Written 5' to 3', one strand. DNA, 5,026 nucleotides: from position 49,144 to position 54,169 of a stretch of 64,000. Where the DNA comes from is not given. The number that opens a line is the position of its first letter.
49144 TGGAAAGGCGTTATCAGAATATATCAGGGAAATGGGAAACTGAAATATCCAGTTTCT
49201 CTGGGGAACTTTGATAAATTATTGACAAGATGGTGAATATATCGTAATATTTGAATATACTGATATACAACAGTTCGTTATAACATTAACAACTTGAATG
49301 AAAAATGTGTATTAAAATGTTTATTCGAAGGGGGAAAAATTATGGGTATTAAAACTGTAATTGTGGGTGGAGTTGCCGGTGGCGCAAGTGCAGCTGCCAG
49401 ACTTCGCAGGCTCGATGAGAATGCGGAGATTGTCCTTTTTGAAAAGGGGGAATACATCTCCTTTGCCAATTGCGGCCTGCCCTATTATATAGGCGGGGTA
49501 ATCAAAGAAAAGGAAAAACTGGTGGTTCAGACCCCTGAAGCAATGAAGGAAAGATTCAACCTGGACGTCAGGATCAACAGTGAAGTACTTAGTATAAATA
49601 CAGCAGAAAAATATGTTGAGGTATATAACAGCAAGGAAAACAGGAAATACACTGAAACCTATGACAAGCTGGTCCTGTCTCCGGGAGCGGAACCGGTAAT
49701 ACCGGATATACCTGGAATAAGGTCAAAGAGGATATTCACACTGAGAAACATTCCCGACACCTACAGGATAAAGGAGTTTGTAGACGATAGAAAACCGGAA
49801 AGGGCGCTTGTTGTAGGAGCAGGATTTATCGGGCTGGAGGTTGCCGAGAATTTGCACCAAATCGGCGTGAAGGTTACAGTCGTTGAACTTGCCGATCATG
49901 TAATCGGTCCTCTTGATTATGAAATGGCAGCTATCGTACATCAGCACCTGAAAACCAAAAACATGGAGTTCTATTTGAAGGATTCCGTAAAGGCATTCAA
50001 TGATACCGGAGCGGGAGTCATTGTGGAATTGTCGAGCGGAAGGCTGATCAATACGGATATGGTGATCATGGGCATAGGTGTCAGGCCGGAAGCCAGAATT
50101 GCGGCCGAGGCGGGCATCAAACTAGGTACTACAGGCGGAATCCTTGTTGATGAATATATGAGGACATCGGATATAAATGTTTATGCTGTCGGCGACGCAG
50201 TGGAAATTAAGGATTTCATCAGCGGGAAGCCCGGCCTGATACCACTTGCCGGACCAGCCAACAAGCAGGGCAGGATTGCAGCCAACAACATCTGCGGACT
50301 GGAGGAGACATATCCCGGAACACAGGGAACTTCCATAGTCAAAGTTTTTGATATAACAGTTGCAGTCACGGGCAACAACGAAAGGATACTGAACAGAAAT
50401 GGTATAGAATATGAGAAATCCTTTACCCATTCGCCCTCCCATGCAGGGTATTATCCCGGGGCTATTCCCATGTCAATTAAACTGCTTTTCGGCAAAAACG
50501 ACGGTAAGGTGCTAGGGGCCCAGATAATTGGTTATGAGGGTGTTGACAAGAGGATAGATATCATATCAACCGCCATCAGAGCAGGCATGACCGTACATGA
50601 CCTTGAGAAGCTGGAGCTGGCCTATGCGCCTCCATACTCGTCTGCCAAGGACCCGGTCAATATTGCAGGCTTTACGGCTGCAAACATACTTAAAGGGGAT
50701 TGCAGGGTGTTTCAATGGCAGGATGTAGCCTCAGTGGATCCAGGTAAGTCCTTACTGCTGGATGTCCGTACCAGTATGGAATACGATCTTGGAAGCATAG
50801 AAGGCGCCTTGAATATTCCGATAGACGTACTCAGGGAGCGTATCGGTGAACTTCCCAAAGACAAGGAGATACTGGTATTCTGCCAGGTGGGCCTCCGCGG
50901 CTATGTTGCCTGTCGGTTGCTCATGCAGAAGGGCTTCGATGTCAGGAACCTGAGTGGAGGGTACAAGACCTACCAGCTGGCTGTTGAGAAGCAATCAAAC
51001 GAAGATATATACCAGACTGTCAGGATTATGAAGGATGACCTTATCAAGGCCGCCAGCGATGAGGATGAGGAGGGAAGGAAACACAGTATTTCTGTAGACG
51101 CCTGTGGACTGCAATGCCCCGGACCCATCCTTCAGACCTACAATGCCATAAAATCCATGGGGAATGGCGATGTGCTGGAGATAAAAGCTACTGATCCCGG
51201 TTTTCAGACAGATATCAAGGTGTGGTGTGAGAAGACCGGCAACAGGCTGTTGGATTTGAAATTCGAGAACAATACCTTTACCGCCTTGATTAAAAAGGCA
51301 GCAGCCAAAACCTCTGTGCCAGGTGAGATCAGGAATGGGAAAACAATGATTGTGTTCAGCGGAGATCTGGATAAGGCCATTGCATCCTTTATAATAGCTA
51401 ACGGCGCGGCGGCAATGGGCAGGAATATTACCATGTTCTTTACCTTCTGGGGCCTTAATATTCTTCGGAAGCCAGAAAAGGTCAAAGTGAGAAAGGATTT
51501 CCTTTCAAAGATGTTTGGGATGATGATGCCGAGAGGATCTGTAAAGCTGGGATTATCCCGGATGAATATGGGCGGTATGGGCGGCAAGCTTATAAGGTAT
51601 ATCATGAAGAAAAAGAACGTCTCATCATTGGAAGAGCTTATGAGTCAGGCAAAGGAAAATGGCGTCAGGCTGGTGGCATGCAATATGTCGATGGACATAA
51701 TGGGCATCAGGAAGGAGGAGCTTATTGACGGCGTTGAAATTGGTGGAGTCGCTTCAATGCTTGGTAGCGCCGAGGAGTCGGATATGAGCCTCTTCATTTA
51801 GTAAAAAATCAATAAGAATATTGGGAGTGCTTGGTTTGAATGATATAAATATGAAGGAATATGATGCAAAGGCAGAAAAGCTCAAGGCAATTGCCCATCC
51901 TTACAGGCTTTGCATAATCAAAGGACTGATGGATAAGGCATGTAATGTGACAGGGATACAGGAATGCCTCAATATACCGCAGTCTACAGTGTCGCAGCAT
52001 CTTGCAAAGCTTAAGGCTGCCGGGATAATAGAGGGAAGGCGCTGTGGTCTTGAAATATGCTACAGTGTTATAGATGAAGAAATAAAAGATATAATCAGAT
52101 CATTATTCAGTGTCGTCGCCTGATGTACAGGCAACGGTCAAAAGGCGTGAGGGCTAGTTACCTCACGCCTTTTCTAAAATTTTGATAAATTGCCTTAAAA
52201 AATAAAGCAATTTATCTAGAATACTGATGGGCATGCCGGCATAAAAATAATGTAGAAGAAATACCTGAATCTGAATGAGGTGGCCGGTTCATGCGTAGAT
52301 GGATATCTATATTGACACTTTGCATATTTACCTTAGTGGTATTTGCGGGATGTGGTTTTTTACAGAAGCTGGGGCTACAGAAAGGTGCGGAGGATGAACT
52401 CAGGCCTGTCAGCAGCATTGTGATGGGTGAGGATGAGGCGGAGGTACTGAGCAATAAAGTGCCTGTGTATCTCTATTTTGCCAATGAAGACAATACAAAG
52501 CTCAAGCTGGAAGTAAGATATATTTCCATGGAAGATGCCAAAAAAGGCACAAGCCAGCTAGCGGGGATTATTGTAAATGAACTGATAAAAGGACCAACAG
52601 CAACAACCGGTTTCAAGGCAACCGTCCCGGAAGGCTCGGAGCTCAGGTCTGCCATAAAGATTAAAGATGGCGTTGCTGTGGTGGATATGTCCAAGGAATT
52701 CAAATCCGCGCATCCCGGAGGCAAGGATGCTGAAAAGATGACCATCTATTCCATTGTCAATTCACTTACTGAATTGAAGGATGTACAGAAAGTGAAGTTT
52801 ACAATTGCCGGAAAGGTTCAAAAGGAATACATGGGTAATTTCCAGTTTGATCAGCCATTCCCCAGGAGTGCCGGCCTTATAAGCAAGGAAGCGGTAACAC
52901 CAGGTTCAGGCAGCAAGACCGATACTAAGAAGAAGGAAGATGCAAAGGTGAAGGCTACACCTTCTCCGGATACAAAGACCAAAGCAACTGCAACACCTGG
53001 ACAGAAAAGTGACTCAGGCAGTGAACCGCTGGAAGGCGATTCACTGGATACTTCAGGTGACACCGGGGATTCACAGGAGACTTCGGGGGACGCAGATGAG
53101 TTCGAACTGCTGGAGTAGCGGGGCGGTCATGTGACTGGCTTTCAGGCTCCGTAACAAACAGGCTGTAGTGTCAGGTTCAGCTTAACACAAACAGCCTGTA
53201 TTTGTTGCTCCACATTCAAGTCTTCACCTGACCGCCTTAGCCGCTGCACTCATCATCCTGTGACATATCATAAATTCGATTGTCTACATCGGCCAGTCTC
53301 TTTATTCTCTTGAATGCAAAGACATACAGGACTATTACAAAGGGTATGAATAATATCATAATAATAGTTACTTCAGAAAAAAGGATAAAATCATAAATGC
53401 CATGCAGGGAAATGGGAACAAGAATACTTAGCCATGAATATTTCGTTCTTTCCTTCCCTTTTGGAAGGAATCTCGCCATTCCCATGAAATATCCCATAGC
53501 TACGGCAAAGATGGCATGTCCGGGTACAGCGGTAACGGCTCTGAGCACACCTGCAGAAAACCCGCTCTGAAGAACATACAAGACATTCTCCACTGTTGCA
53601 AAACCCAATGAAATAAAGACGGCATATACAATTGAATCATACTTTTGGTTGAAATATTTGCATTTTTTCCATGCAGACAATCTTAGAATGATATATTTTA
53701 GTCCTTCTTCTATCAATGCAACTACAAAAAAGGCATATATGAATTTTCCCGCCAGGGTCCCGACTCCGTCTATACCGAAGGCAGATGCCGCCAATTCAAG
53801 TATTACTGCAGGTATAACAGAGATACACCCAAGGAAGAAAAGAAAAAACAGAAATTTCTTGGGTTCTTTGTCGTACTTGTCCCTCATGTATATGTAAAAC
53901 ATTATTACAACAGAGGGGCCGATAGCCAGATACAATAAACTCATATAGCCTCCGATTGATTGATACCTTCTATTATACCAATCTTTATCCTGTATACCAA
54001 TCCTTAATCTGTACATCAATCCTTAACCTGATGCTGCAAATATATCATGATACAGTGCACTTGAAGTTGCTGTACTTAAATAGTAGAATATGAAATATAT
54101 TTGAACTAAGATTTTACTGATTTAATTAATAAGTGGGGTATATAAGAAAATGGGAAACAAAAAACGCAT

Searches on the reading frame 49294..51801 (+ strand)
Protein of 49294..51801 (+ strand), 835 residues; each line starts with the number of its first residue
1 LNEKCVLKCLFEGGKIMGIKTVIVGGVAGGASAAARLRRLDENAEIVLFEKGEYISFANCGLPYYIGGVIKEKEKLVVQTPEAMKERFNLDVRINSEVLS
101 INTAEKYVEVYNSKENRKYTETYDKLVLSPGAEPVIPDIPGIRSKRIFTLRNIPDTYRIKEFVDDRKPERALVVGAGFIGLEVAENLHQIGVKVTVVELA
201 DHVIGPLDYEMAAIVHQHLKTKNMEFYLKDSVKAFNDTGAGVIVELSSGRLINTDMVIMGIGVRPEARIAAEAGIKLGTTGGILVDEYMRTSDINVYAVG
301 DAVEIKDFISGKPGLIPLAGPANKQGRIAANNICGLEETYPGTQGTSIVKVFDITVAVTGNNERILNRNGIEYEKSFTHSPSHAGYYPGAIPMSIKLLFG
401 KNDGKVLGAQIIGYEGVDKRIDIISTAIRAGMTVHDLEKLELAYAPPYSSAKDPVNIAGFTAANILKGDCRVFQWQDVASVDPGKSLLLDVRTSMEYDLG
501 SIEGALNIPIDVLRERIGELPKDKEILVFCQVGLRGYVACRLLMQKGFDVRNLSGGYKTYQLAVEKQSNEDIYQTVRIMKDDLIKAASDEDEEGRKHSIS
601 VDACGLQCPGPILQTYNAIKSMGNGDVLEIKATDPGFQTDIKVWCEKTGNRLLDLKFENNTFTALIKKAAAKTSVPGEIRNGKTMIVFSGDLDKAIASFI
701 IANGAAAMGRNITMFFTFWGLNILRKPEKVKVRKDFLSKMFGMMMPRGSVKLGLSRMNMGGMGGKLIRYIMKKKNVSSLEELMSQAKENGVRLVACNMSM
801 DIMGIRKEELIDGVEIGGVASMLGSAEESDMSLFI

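Call 23: list_cluster_members(proteins=[P0001, window:49294-51801:+, window:8309-10750:+, window:34335-34805:-, window:33367-33897:+, window:26351-27448:+])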
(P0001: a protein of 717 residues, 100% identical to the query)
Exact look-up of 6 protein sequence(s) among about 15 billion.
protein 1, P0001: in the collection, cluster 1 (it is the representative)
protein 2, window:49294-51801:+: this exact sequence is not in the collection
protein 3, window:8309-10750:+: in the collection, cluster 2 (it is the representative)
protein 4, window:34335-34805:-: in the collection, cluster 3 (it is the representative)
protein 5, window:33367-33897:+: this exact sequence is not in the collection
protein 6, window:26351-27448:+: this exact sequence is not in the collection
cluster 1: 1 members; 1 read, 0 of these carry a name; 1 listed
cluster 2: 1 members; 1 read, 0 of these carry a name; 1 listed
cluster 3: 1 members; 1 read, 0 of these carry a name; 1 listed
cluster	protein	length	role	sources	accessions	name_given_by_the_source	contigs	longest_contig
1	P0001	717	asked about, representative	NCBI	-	-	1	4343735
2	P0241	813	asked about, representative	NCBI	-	-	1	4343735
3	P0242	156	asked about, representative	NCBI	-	-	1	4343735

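Call 31: search_protein_families(library=pfam, proteins=[window:49294-51801:+], max_evalue=0.00001)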
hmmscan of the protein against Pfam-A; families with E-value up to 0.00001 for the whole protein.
window:49294-51801:+ (835 aa): 9 families
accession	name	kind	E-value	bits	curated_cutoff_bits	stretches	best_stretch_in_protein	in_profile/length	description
PF13686.11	DrsE_2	-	2.7e-65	219.5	25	1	681-834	2-156/156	DsrE/DsrF/DrsH-like family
PF07992.20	Pyr_redox_2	-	3.5e-63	214.2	26.1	1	20-317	2-285/291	Pyridine nucleotide-disulphide oxidoreductase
PF01206.22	TusA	-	5.5e-21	74.6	28.6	1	600-668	2-70/70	Sulfurtransferase TusA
PF00070.33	Pyr_redox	-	1.2e-17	64.6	22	1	170-245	1-78/82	Pyridine nucleotide-disulphide oxidoreductase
PF02852.28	Pyr_redox_dim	-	4.2e-15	56.3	25.3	1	348-451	3-105/110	Pyridine nucleotide-disulphide oxidoreductase, dimerisation domain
PF00581.25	Rhodanese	-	1.7e-14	54.5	22.2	1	484-561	12-100/102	Rhodanese-like domain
PF13738.12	Pyr_redox_3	-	1.4e-10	41.3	30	1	82-300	88-305/305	Pyridine nucleotide-disulphide oxidoreductase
PF02635.20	DsrE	-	1.9e-10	41.4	22.7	1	773-830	54-111/116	DsrE/DsrF-like family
PF13450.12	NAD_binding_8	-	2.5e-08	34.5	21.9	0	23-56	1-32/68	NAD(P)-binding Rossmann-like domain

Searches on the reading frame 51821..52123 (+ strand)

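Call 31: search_protein_families(library=pfam, proteins=[window:51821-52123:+], max_evalue=0.00001)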
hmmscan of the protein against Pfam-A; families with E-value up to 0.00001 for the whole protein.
window:51821-52123:+ (100 aa): 2 families
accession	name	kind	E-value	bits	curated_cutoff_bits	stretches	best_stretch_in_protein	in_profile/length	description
PF01022.26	HTH_5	-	7.1e-11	42.2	22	1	27-71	2-46/47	Bacterial regulatory protein, arsR family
PF12840.13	HTH_20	-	1.3e-09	38.3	27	1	24-72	1-50/51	Helix-turn-helix domain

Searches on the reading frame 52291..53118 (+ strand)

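Call 31: search_protein_families(library=pfam, proteins=[window:52291-53118:+], max_evalue=0.00001)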
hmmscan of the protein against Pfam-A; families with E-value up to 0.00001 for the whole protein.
window:52291-53118:+ (275 aa): 1 family
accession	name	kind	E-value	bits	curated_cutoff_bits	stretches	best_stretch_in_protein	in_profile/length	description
PF10646.14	Germane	-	5.8e-27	95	23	1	61-176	2-115/117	Sporulation and spore germination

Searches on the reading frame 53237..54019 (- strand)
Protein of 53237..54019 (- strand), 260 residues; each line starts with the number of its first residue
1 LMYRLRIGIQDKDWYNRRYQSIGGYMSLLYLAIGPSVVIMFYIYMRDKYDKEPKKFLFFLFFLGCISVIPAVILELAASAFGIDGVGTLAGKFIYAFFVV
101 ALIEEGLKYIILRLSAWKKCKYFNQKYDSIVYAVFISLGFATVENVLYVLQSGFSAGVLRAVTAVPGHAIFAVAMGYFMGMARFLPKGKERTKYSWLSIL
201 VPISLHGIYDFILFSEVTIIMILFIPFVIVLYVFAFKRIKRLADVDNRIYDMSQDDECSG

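Call 31: search_protein_families(library=pfam, proteins=[window:53237-54019:-], max_evalue=0.00001)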
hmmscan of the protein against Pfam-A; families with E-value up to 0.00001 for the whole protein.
window:53237-54019:- (260 aa): 1 family
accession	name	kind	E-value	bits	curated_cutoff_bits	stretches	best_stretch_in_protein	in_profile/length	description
PF13367.11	PrsW-protease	-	8.9e-39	133.5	23.5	1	52-230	1-195/196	PrsW family intramembrane metalloprotease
